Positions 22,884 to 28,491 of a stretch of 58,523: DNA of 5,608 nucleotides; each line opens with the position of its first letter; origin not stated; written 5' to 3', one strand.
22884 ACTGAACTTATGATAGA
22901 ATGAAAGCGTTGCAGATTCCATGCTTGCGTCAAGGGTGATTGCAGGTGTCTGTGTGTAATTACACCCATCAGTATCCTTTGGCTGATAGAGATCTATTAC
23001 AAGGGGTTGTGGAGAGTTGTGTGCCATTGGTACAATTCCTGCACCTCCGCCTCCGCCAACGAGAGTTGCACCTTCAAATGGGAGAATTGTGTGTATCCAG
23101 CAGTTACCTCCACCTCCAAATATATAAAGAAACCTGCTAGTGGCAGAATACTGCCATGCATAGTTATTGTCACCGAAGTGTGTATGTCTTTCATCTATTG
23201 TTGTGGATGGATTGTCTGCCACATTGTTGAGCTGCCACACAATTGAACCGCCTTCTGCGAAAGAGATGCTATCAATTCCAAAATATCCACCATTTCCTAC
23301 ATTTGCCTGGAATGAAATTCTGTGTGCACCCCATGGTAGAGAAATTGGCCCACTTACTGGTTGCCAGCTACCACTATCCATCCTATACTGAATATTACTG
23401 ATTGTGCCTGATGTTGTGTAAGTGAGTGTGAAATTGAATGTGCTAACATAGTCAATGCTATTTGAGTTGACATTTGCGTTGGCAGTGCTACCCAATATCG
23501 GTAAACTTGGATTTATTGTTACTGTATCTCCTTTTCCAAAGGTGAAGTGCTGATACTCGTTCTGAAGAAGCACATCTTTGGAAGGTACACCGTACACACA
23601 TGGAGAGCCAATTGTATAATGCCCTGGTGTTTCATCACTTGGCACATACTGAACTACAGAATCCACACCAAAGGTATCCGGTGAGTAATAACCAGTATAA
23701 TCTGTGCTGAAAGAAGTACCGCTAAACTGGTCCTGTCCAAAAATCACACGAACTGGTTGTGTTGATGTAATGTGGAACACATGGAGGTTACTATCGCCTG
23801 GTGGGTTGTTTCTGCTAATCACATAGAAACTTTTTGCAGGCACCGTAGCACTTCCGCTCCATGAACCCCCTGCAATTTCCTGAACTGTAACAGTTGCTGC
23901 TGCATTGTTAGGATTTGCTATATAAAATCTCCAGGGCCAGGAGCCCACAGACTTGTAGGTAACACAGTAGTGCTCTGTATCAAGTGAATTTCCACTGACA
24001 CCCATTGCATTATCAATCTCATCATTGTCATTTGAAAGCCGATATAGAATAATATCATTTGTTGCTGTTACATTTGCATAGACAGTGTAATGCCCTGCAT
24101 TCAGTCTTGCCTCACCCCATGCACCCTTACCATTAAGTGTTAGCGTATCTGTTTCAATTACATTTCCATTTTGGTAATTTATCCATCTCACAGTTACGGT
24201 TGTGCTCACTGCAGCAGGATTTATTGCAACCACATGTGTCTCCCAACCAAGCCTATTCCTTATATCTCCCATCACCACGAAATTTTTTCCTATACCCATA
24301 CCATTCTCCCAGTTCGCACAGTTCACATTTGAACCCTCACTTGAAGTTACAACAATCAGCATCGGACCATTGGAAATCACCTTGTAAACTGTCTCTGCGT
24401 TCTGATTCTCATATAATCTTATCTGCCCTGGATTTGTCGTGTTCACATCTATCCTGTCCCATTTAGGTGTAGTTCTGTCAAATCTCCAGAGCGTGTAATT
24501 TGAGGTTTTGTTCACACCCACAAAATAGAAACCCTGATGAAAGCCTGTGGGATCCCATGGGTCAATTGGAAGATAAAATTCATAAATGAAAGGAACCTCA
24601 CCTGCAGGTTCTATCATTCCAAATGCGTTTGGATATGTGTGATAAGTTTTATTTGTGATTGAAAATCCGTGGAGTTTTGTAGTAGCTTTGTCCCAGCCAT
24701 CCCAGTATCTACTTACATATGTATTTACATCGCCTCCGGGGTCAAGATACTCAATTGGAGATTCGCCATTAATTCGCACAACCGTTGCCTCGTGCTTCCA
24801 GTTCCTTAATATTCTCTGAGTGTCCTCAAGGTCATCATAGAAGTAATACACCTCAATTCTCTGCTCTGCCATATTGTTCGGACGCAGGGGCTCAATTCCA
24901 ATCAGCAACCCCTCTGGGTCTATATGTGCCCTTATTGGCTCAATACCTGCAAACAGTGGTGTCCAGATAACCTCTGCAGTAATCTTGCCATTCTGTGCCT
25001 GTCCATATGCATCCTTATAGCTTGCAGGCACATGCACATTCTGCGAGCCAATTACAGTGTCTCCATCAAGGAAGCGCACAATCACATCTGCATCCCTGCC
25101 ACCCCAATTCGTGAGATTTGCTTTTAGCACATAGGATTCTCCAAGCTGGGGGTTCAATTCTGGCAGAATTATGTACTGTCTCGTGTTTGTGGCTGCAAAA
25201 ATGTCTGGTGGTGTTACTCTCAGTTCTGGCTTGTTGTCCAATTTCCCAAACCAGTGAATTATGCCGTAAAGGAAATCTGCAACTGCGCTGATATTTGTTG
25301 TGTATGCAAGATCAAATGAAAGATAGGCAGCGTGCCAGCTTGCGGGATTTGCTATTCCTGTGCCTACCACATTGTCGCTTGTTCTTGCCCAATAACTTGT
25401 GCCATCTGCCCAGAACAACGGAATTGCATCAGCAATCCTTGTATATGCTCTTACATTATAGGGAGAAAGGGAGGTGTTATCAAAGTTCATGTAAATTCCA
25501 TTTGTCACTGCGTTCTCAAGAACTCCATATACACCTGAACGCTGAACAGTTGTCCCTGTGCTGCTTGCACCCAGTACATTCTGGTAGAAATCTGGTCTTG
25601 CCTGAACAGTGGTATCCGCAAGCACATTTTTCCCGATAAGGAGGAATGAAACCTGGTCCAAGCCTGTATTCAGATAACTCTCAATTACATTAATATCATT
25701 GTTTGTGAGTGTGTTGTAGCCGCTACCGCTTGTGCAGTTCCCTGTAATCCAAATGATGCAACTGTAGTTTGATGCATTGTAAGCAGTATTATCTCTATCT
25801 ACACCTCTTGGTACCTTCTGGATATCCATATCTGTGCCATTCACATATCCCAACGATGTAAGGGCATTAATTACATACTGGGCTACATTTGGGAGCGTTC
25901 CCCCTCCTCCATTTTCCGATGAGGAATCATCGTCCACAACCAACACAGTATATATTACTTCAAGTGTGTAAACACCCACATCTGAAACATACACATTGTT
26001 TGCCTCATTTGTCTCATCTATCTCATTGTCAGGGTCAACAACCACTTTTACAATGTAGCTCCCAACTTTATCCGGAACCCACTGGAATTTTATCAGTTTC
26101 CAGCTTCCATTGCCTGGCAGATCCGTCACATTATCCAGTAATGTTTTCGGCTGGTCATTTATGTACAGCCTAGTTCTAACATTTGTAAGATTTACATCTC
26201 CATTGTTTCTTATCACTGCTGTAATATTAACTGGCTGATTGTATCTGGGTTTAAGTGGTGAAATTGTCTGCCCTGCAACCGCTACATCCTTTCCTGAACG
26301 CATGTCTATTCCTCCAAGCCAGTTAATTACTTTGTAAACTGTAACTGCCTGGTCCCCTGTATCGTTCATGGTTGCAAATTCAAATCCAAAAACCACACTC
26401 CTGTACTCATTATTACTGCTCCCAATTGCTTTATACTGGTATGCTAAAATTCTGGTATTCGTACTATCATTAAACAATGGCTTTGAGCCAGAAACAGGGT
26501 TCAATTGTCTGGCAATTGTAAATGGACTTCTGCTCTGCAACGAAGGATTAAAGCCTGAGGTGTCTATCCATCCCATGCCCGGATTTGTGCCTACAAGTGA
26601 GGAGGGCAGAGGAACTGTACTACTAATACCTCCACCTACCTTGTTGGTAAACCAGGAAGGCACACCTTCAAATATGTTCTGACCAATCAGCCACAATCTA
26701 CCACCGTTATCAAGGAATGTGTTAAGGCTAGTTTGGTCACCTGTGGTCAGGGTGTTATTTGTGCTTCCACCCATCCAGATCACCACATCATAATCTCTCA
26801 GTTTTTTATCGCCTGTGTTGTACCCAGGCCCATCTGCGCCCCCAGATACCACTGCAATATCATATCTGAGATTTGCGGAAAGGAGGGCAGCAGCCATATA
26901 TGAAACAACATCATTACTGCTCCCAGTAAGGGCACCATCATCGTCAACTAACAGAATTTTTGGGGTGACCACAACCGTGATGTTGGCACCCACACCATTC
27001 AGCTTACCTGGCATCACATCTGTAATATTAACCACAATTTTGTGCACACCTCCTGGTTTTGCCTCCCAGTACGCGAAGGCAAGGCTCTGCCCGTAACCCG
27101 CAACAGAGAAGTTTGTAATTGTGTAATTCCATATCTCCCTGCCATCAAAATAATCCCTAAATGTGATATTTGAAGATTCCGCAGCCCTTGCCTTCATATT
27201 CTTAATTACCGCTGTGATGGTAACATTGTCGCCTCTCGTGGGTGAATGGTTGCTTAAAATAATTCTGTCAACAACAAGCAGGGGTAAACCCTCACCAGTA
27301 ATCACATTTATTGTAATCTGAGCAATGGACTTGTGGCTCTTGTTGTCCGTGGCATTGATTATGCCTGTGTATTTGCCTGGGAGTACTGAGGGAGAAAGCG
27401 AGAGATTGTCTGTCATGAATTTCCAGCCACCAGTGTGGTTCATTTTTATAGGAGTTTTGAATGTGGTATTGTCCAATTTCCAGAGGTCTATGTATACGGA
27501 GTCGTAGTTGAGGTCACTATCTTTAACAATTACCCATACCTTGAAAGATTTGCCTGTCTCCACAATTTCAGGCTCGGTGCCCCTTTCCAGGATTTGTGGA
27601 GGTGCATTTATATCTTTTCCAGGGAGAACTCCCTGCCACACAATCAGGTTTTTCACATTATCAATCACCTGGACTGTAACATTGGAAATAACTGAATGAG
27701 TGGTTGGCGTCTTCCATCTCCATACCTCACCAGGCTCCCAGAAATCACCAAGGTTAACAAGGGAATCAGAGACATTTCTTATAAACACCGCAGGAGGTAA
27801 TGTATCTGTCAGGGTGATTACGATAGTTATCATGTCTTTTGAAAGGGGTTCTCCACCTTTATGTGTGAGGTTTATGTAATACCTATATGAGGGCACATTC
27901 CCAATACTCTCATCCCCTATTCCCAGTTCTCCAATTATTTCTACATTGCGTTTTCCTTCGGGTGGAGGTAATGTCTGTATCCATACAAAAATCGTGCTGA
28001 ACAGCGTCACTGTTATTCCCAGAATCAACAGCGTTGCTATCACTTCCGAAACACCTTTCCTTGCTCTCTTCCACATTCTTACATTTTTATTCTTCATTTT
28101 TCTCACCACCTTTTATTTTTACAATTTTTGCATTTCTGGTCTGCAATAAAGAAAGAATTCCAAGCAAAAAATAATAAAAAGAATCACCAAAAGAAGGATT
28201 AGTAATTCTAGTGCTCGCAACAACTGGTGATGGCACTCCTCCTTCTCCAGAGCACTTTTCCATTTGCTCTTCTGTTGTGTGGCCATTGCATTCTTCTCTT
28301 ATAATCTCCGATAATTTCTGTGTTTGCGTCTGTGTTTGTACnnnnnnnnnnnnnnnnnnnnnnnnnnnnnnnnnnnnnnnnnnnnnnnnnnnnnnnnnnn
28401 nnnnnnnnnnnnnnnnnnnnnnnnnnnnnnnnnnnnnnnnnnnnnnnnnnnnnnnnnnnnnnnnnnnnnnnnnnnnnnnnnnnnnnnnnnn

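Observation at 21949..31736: Mosaic paralogs: a 3.39-kb internal block over 99% identical, flanked by diverged N-terminal halves and unrelated C-terminal tails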

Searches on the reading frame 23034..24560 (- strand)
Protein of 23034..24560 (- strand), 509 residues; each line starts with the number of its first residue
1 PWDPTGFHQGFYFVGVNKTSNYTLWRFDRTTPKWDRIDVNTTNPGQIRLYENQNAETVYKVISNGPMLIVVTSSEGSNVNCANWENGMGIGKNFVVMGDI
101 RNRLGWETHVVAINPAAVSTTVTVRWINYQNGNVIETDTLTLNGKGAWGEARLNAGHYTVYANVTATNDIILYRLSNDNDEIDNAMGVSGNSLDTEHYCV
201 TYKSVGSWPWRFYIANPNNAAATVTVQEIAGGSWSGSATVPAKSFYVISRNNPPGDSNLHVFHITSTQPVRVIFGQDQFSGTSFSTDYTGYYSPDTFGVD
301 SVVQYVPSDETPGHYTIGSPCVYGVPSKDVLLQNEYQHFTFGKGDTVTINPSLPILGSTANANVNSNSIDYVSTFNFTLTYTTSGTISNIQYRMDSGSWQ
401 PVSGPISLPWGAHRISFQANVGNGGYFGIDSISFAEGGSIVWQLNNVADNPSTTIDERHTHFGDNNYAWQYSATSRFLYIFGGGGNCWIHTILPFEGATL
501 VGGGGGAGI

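Call 59: search_protein_representatives(protein=window:23034-24560:-)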
Query: 509 residues. Proteins with E-value up to 0.001 (for the whole library): 41; up to 1e-10: 17; up to 1e-30: 8. The best 41 are listed.
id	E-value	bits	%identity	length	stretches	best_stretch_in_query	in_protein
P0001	2.7e-264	894.7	79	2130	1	2-509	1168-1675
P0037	3.5e-97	343.2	43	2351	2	6-500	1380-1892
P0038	1.8e-77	278.2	39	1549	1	2-502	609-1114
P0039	6.5e-71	256.6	37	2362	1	1-502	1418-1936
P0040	5.7e-50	187.5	31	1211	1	8-492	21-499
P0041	6.5e-49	184.0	33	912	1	7-497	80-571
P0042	9.7e-39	150.4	32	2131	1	8-502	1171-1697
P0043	1.9e-32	129.6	33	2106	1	9-500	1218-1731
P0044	4.8e-26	108.5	33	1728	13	356-425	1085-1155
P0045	1.2e-23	100.6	28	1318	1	1-495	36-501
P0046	6.5e-20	88.3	30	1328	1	5-232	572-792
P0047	8.7e-20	87.8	31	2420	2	8-226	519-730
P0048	1.1e-14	71.0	34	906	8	375-420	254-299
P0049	1.9e-13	66.9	35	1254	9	384-427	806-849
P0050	2.9e-13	66.3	33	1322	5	386-419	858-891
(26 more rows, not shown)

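Call 88: predict_structure(alignment_id=A2)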
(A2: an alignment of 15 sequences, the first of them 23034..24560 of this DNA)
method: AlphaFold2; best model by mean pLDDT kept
length: 509 residues; sequences in the alignment: 15
mean_pLDDT: 82.7   pTM: 0.83
mean pLDDT of the five models: 82.7, 82.2, 80.7, 79.3, 78.3
residues with pLDDT >= 90: 215; 70-90: 208; 50-70: 63; < 50: 23
segments of 3 or more residues with pLDDT < 50: 1-4, 291-296, 499-509
pLDDT, mean of each block of 10 residues (from residue 1): 52 89 83 85 93 74 83 69 90 92 84 96 97 97 96 91 97 81 85 93 89 92 97 94 92 92 97 84 68 49 77 85 59 77 89 79 66 91 91 92 93 88 88 88 80 74 79 86 61 55 31
secondary structure, 60 per line:
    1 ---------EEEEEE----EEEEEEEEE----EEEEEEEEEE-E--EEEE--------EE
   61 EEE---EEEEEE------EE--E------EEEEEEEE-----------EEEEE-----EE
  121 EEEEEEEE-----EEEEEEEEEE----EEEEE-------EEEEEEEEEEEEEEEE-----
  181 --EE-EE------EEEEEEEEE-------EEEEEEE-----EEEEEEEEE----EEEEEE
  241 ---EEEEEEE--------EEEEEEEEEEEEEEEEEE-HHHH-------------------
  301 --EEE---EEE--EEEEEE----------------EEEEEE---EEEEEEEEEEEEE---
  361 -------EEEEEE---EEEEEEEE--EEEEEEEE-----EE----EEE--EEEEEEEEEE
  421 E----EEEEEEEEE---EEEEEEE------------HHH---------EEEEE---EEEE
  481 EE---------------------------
elements in order: E10-15 E20-28 E33-42 E47-50 E59-63 E67-72 E90-97 E109-113 E119-128 E134-143 E148-152 E160-175 E194-202 E210-216 E222-230 E235-240 E244-250 E259-276 H278-281 E303-305 E309-311 E314-319 E336-341 E345-357 E368-373 E377-384 E387-394 E406-408 E411-421 E426-434 E438-444 E469-473 E477-482

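Call 90: fold_search(model_id=the predicted structure, library=pdb)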
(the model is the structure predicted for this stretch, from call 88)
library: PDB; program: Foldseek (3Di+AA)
matches with E <= 10: 1683; with E <= 0.001: 31
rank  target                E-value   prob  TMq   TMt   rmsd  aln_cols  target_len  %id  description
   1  8w7n                  1.5e-06  0.69  0.11  0.06  38.7       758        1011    7  Crystal structure of the in-cell Cry1Aa purified from Bacillus thuringiensis (released 2024-03-06)
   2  9h9a                  3.0e-06  0.89  0.14  0.08  29.0       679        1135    8  native structure of the full-length pesticidal protein Cry8Ba2, from crystals formed in vivo (form 1) (released 2025-12-03)
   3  4ind_A                5.5e-06  0.95  0.16  0.19  19.6       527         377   11  The Triple Jelly Roll Fold and Turret Assembly in an Archaeal Virus (released 2013-01-23)
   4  6a48                  1.7e-05  0.82  0.14  0.12  25.0       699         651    7  Crystal structure of reelin N-terminal region (released 2019-06-19)
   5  9qxq                  3.0e-05  0.84  0.15  0.08  39.5       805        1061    7  native structure of full-length pesticidal protein Cry1Ca18 at pH9, from crystals formed in vivo (released 2026-02-11)
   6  4w8j                  4.4e-05  0.80  0.13  0.08  28.4       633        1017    7  Structure of the full-length insecticidal protein Cry1Ac reveals intriguing details of toxin packaging into in vivo form (released 2014-09-17)
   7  9vql_A                9.0e-05  0.57  0.11  0.08  22.4       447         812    8  Cryo-EM structure of the dimeric Elapor1 mutant (released 2025-07-23)
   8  8hhe_A                1.0e-04  0.33  0.10  0.09  20.8       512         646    7  Crystal structure of Cry5B from Bacillus thuringiensis at 4.5 A resolution (released 2022-12-07)
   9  8hhe_B                1.2e-04  0.38  0.12  0.10  19.8       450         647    6  Crystal structure of Cry5B from Bacillus thuringiensis at 4.5 A resolution (released 2022-12-07)
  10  4d8m                  1.2e-04  0.23  0.09  0.09  21.0       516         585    6  Crystal structure of Bacillus thuringiensis Cry5B nematocidal toxin (released 2012-12-19)
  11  9vqm_D                1.4e-04  0.35  0.14  0.10  26.2       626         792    8  Cryo-EM structure of Elapor1WT in tetrameric form (released 2025-07-23)
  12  2w0c_L                1.7e-04  0.35  0.11  0.14  24.7       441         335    9  X-ray structure of the entire lipid-containing bacteriophage PM2 (released 2008-09-23)
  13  8dhe_C                2.5e-04  0.77  0.12  0.10  20.0       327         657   10  Tannerella forsythia beta-glucuronidase (mL1) (released 2023-05-17)
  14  8dhe_A                3.1e-04  0.75  0.13  0.10  19.3       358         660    9  Tannerella forsythia beta-glucuronidase (mL1) (released 2023-05-17)
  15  3lxu                  3.1e-04  0.63  0.15  0.08  23.2       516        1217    6  Crystal Structure of Tripeptidyl Peptidase 2 (TPP II) (released 2010-08-11)
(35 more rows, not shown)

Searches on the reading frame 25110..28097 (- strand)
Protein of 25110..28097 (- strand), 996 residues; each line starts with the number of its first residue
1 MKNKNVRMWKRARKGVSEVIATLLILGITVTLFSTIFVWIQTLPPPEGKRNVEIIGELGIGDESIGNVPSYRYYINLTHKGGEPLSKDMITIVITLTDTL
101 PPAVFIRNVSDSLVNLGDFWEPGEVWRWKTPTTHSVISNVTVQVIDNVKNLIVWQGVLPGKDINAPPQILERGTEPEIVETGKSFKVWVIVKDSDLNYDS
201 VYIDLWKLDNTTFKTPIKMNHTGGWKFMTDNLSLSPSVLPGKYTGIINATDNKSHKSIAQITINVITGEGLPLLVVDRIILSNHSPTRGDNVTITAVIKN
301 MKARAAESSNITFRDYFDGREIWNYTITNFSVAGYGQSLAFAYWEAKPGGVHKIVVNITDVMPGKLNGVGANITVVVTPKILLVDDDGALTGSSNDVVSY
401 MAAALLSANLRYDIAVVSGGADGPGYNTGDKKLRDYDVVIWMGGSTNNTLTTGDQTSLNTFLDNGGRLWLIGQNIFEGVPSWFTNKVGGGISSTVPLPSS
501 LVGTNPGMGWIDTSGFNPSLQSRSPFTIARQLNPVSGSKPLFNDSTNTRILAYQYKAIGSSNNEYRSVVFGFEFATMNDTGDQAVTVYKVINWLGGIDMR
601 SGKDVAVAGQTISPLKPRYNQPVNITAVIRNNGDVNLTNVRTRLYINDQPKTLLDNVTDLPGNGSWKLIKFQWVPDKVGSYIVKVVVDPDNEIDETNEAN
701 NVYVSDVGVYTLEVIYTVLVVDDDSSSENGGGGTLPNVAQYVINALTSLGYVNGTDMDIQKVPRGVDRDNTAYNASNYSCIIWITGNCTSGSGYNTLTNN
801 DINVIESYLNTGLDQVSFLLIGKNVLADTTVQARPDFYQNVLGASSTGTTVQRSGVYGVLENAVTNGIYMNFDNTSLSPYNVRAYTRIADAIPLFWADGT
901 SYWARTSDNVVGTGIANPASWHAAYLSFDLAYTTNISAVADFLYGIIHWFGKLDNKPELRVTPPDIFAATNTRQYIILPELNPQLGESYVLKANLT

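Call 29: find_related_loci(query=window:25110-28097:-, collection=metagenome_contigs, flank=10000)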
Query window:25110-28097:- (996 aa) in metagenome_contigs; peptide patterns used: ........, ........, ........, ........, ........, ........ (x = any residue, [..] = any of these).
33 stretches matched a pattern; 7 encode a relative of the query (tblastn E <= 1e-3); 7 distinct loci.
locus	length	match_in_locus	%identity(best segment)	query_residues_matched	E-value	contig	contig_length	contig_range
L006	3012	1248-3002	74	7-589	0e+0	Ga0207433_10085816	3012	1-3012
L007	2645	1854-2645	70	1-268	1e-115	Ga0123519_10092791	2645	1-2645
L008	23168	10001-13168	29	13-995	1e-87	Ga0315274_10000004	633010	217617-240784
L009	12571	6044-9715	32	4-967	3e-75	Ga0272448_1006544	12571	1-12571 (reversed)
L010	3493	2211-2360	44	429-475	2e-7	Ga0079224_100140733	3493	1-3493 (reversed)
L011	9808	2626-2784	42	430-475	2e-5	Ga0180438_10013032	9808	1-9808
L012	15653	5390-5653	31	428-526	6e-5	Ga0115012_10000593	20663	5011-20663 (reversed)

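Call 62: find_homologous_proteins(query=window:25341-28097:-, max_evalue=1e-30)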
Query window:25341-28097:- (919 aa): 8 proteins with E <= 1e-30 among 8000 candidates.
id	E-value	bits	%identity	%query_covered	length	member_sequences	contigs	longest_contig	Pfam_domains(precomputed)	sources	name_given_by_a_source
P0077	0.0e+0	1739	100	84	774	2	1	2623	PF07790.17,PF07705.18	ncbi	ncbi:MAG: CARDB domain-containing protein, partial [Thermoplasmata archaeon]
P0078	4.6e-282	956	53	99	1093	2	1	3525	PF07790.17,PF07705.18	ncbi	ncbi:MAG: CARDB domain-containing protein, partial [Thermoplasmata archaeon]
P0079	1.1e-279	948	74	64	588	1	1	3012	PF07790.17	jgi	-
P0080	1.1e-271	922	50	99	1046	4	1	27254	PF07790.17,PF07705.18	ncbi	ncbi:MAG: CARDB domain-containing protein, partial [Thermoplasmata archaeon]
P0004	9.6e-271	919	50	99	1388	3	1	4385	PF13768.13,PF00092.35,PF07790.17,PF13519.13,PF07705.18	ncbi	ncbi:MAG: CARDB domain-containing protein, partial [Thermoplasmata archaeon]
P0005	3.8e-268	910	50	100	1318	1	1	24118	PF00092.35,PF07790.17,PF13519.13,PF07705.18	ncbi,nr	ncbi:MAG: VWA domain-containing protein, partial [Thermoplasmata archaeon]|nr:VWA domain-containing 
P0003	1.3e-265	902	51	99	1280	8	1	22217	PF16640.12,PF07790.17,PF07705.18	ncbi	ncbi:MAG: CARDB domain-containing protein, partial [Thermoplasmata archaeon]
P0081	8.5e-61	224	32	69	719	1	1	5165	PF07790.17,PF07705.18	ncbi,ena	-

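Call 63: find_encoding_contigs(protein=P0077, flank=10000, max_places=6)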
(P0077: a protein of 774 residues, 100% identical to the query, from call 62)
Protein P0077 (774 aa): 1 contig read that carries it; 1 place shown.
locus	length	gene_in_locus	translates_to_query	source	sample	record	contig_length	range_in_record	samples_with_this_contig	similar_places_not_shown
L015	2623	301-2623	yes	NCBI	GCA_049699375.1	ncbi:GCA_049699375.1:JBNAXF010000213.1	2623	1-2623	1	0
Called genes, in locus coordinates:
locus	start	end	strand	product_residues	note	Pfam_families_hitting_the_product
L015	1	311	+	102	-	?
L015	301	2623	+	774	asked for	PF07790:Pilin_N, PF07705:CARDB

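Call 66: find_encoding_contigs(protein=P0080, flank=10000, max_places=6)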
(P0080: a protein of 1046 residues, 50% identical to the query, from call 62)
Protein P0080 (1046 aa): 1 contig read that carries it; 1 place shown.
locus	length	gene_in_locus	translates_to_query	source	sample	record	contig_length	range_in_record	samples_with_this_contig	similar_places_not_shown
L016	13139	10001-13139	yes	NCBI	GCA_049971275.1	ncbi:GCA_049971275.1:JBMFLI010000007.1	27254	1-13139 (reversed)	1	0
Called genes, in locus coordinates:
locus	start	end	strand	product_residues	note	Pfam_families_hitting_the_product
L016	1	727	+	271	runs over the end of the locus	PF01061:ABC2_membrane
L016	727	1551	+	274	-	PF01061:ABC2_membrane, PF12698:ABC2_membrane_3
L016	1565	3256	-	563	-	PF00884:Sulfatase (faint), PF01676:Metalloenzyme (weak), PF08665:PglZ (faint), PF01663:Phosphodiest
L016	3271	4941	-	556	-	-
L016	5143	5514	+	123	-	PF12802:MarR_2 (weak)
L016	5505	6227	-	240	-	PF00455:DeoRC (faint), PF06026:Rib_5-P_isom_A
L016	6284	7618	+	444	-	PF00464:SHMT, PF00155:Aminotran_1_2 (weak)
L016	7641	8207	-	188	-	PF02441:Flavoprotein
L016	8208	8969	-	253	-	PF00175:NAD_binding_1 (weak), PF10418:DHODB_Fe-S_bind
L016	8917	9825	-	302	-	PF01180:DHO_dh, PF01207:Dus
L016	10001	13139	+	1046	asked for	PF07790:Pilin_N, PF07705:CARDB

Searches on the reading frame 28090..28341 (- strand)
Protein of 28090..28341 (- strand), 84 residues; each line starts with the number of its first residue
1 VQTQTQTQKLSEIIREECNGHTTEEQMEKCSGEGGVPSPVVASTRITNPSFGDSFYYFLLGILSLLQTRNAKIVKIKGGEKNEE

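Call 82: search_protein_families(library=ncbifam, proteins=[window:28090-28341:-], max_evalue=10)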
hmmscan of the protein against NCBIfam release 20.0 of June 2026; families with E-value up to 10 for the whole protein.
seq(84 aa): 0 families
